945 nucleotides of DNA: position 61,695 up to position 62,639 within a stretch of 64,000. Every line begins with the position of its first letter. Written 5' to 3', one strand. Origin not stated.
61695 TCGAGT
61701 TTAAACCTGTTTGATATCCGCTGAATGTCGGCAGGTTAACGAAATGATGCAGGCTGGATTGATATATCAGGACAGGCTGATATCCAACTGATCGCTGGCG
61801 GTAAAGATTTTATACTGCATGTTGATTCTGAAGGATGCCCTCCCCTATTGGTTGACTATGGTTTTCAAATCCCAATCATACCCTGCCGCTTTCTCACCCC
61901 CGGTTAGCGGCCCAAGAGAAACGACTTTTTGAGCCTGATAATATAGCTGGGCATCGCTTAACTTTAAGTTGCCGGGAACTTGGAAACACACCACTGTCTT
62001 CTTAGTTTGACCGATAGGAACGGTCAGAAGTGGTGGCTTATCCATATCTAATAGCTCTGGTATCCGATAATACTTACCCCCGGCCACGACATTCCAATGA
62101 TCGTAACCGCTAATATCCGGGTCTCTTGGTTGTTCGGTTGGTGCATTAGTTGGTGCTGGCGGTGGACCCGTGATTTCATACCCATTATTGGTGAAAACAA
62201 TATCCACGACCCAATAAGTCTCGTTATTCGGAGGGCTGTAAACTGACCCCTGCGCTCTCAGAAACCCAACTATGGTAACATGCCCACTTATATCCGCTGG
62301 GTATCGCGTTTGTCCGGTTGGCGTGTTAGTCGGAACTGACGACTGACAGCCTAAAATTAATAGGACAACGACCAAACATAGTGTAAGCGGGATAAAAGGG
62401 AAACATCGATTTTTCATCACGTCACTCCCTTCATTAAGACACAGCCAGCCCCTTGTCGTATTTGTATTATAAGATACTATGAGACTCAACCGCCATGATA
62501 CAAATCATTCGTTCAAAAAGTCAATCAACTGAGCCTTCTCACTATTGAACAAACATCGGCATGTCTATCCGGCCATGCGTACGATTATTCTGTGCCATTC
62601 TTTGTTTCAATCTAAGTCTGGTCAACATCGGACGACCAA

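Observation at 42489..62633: Co-oriented modular repeat family found only in the right-hand 20 kb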

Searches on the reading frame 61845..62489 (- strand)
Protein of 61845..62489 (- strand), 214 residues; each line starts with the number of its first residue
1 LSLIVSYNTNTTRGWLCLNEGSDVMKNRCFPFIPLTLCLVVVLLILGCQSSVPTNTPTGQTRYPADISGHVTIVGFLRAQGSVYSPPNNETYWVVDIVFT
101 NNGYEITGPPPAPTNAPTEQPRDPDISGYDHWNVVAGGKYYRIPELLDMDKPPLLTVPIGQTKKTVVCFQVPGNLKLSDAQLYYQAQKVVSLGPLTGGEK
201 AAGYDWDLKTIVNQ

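Call 21: search_protein_families(library=pfam, proteins=[window:61845-62489:-], max_evalue=0.01)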
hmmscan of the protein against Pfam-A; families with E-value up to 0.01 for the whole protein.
window:61845-62489:- (214 aa): 0 families

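Call 28: find_encoding_contigs(protein=window:61845-62489:-, flank=10000, max_places=4)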
Protein window:61845-62489:- (214 aa): no gene with exactly this product is on record in the collection.

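Call 29: find_encoding_contigs(protein=window:61845-62417:-, flank=10000, max_places=4)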
Protein window:61845-62417:- (190 aa): 24 contigs read that carry it; 4 places shown.
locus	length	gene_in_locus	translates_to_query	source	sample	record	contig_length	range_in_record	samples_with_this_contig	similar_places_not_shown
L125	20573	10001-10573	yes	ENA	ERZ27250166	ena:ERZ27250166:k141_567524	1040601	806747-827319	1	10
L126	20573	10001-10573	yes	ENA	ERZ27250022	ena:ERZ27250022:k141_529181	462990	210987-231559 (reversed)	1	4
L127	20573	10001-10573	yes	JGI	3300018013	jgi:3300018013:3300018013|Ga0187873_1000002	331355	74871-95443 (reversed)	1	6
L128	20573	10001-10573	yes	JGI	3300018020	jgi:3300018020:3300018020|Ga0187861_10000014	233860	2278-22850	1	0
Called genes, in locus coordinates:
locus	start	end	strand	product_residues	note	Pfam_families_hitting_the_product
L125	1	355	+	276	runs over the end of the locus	PF00106:adh_short, PF08659:KR (faint), PF13561:adh_short_C2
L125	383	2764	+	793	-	PF02901:PFL-like, PF01228:Gly_radical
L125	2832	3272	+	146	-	-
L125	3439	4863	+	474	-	PF00171:Aldedh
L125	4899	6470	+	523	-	PF00501:AMP-binding, PF13193:AMP-binding_C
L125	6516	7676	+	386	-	PF02771:Acyl-CoA_dh_N, PF02770:Acyl-CoA_dh_M, PF00441:Acyl-CoA_dh_1, PF08028:Acyl-CoA_dh_2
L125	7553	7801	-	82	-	-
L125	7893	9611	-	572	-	PF13360:PQQ_2, PF13570:Beta-prop_ACSF4, PF20067:SSL_N (faint), PF25292:Beta-prop_CGLA (faint), PF13360:PQQ_2, PF13570:Beta-prop_ACSF4, PF07705:CARDB (weak)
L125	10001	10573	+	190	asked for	-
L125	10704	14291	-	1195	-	PF13426:PAS_9, PF00989:PAS, PF08447:PAS_3, PF08448:PAS_4, PF13426:PAS_9, PF00989:PAS, PF13426:PAS_9, PF00989:PAS, +9 more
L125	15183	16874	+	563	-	PF00501:AMP-binding, PF13193:AMP-binding_C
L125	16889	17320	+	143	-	PF01575:MaoC_dehydratas, PF13452:FAS1_DH_region (weak)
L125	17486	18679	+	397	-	PF00108:Thiolase_N, PF00109:ketoacyl-synt (weak), PF02803:Thiolase_C, PF22691:Thiolase_C_1 (faint)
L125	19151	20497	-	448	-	PF07690:MFS_1, PF13347:MFS_2, PF07690:MFS_1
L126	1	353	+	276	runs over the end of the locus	PF00106:adh_short, PF13561:adh_short_C2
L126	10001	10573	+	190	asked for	-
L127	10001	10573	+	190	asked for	-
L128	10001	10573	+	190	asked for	-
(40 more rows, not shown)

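Call 71: find_homologous_proteins(query=L125:383-2764:+, max_evalue=1e-200)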
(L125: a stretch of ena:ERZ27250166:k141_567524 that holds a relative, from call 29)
Query L125:383-2764:+ (793 aa): 683 proteins with E <= 1e-200 among 8000 candidates; the best 120 are listed.
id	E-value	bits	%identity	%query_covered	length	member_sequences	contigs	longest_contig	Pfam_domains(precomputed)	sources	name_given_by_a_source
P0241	0.0e+0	1654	91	100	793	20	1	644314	PF02901.21,PF01228.27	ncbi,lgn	ncbi:MAG: formate C-acetyltransferase/glycerol dehydratase family glycyl radical enzyme [Dehalococco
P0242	0.0e+0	1638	90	100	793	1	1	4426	PF02901.21,PF01228.27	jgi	jgi:pyruvate formate-lyase/glycerol dehydratase family glycyl radical enzyme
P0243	0.0e+0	1632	90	100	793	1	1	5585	PF02901.21,PF01228.27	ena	-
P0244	0.0e+0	1601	87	100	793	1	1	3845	PF02901.21,PF01228.27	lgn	-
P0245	0.0e+0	1553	92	93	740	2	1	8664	PF02901.21,PF01228.27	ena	-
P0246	0.0e+0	1537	83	100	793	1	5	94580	PF02901.21,PF01228.27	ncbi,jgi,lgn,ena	-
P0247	0.0e+0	1535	83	100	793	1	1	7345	PF02901.21,PF01228.27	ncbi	-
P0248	0.0e+0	1474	88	95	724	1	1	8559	PF02901.21,PF01228.27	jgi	jgi:formate C-acetyltransferase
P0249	0.0e+0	1358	73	100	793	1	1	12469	PF02901.21,PF01228.27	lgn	-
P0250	0.0e+0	1355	73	100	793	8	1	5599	PF02901.21,PF01228.27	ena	-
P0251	0.0e+0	1345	74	98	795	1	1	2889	PF02901.21,PF01228.27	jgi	-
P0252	0.0e+0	1342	73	100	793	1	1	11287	PF02901.21,PF01228.27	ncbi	-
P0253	0.0e+0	1340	72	100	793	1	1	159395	PF02901.21,PF01228.27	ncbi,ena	-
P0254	0.0e+0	1340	73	98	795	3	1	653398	PF02901.21,PF01228.27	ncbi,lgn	-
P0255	0.0e+0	1338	73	98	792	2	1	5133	PF02901.21,PF01228.27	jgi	jgi:pyruvate formate-lyase/glycerol dehydratase family glycyl radical enzyme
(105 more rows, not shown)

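Call 72: find_encoding_contigs(protein=P0241, flank=10000, max_places=2)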
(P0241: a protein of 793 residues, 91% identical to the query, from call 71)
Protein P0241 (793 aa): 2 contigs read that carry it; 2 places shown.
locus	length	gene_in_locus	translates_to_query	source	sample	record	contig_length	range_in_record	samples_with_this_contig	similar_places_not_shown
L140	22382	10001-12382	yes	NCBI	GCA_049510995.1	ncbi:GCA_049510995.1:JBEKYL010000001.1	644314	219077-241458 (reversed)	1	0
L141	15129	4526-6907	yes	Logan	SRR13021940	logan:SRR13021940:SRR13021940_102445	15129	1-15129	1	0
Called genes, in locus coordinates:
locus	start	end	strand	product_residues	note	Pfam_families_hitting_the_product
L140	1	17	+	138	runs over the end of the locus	-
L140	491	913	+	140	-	PF08818:DUF1801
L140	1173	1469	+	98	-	-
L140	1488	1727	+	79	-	PF01037:AsnC_trans_reg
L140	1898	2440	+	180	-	PF03551:PadR, PF10400:Vir_act_alpha_C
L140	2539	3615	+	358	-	PF00037:Fer4 (weak), PF14697:Fer4_21 (weak), PF00037:Fer4 (weak)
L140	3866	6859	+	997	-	PF10282:Lactonase (weak), PF04185:Phosphoesterase (faint)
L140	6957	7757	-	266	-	PF09394:Inhibitor_I42 (weak)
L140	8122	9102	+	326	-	PF01073:3Beta_HSD, PF01370:Epimerase, PF04321:RmlD_sub_bind, PF05368:NmrA, PF07993:NAD_binding_4, PF13460:NAD_binding_10, PF16363:GDP_Man_Dehyd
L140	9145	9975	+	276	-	PF00106:adh_short, PF08659:KR (weak), PF13561:adh_short_C2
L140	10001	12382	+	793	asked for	PF02901:PFL-like, PF01228:Gly_radical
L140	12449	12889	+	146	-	-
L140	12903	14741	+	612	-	PF02730:AFOR_N, PF01314:AFOR_C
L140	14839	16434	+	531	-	PF00501:AMP-binding, PF13193:AMP-binding_C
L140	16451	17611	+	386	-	PF02771:Acyl-CoA_dh_N, PF02770:Acyl-CoA_dh_M, PF00441:Acyl-CoA_dh_1, PF08028:Acyl-CoA_dh_2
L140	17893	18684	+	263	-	PF00106:adh_short, PF08659:KR, PF13561:adh_short_C2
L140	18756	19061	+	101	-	PF13239:2TM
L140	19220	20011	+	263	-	-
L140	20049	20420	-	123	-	PF00903:Glyoxalase, PF22677:Ble-like_N (weak)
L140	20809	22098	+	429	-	PF05977:MFS_3, PF13347:MFS_2 (faint), PF07690:MFS_1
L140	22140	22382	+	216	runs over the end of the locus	PF02660:G3P_acyltransf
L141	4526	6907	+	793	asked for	PF02901:PFL-like, PF01228:Gly_radical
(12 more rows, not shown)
